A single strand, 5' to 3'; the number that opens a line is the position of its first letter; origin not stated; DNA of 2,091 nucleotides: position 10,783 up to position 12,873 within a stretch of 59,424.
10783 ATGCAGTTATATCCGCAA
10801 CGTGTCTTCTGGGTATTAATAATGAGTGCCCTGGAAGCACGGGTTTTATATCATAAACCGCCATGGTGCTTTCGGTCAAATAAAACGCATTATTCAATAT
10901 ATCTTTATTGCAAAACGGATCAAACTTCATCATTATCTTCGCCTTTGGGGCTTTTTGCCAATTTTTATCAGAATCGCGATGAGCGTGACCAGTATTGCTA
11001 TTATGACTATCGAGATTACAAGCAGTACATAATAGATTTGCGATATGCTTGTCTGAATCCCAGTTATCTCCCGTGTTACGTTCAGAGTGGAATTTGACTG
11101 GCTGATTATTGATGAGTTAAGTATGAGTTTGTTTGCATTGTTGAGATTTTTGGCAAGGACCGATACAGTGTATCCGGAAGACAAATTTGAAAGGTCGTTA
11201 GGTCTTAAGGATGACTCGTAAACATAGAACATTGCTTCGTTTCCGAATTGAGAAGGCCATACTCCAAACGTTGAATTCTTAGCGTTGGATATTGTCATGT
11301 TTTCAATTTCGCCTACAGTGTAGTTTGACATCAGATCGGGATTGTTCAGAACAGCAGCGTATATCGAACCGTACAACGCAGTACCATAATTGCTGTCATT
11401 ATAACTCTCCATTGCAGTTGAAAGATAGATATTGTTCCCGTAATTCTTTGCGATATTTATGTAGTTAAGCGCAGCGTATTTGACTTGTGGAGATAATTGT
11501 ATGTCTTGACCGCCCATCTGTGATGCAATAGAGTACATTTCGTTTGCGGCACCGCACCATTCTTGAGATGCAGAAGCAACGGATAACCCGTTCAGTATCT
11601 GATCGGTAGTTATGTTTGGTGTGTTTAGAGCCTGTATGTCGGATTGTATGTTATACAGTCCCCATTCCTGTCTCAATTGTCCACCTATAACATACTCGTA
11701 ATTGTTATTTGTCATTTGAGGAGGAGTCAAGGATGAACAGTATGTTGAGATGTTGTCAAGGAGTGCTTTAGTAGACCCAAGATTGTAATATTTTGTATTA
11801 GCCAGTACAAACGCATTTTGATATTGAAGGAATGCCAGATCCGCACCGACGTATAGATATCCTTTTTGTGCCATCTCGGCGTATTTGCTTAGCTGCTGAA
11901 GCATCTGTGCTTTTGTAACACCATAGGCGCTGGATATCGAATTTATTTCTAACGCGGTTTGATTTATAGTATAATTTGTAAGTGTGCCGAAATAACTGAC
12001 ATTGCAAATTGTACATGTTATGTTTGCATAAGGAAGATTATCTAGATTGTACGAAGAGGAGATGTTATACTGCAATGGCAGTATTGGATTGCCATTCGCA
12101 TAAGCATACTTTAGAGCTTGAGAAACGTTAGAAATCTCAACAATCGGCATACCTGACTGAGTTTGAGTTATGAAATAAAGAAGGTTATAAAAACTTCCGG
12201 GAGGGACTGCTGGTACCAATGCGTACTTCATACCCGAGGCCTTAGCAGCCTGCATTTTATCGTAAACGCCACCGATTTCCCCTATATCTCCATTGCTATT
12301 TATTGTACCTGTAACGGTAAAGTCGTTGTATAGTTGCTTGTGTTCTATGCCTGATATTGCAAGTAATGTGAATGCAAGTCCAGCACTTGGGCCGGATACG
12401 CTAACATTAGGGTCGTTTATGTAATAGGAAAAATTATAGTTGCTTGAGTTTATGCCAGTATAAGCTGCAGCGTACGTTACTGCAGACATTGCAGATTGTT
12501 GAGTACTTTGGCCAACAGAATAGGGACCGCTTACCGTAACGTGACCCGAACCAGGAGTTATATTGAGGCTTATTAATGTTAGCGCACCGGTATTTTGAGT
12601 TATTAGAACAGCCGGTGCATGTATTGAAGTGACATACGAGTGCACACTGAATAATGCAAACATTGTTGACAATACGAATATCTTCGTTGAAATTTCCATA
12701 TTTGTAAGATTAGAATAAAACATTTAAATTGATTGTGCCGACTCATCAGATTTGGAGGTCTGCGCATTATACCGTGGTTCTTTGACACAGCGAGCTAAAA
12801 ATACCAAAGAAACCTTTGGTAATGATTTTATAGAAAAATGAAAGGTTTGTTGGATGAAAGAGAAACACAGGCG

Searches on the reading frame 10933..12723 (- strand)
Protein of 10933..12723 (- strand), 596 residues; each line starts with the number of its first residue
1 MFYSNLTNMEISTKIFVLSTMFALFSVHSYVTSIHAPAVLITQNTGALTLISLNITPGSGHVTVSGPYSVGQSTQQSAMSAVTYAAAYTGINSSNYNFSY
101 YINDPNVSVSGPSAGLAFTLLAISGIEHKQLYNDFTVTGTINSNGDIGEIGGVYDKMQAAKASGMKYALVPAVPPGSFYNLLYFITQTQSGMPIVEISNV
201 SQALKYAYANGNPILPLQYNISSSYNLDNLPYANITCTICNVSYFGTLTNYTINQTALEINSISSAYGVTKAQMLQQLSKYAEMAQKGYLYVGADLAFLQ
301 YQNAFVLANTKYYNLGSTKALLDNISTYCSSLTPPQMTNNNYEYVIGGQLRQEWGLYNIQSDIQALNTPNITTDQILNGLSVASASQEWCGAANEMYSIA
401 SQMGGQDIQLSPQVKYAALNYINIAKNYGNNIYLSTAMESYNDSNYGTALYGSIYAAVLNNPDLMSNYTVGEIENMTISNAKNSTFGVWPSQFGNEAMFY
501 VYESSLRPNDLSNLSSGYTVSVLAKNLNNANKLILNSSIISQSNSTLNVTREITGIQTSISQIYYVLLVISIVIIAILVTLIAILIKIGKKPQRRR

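Call 59: find_encoding_contigs(protein=window:10933-12723:-, flank=10000, max_places=1)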
Protein window:10933-12723:- (596 aa): 1 contig read that carries it; 1 place shown.
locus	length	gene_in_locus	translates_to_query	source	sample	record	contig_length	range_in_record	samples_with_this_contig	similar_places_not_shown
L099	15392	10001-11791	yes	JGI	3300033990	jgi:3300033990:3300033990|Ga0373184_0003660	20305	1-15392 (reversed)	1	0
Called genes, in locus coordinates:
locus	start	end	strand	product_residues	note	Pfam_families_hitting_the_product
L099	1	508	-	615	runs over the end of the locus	PF01496:V_ATPase_I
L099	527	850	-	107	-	-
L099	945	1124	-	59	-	-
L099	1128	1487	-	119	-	PF04312:DUF460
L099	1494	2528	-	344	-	-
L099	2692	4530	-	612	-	PF03485:Arg_tRNA_synt_N, PF00750:tRNA-synt_1d, PF05746:DALR_1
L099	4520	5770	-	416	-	PF01966:HD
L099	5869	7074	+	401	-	PF01546:Peptidase_M20, PF07687:M20_dimer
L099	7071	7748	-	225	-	PF00535:Glycos_transf_2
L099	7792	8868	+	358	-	PF04055:Radical_SAM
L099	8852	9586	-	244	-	PF00561:Abhydrolase_1, PF12146:Hydrolase_4, PF12695:Abhydrolase_5 (faint), PF12697:Abhydrolase_6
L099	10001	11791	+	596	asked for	PF05362:Lon_C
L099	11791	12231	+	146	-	PF11969:DcpS_C, PF01230:HIT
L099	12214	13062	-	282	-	PF01040:UbiA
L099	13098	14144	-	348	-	PF01300:Sua5_yciO_yrdC, PF03481:Sua5_C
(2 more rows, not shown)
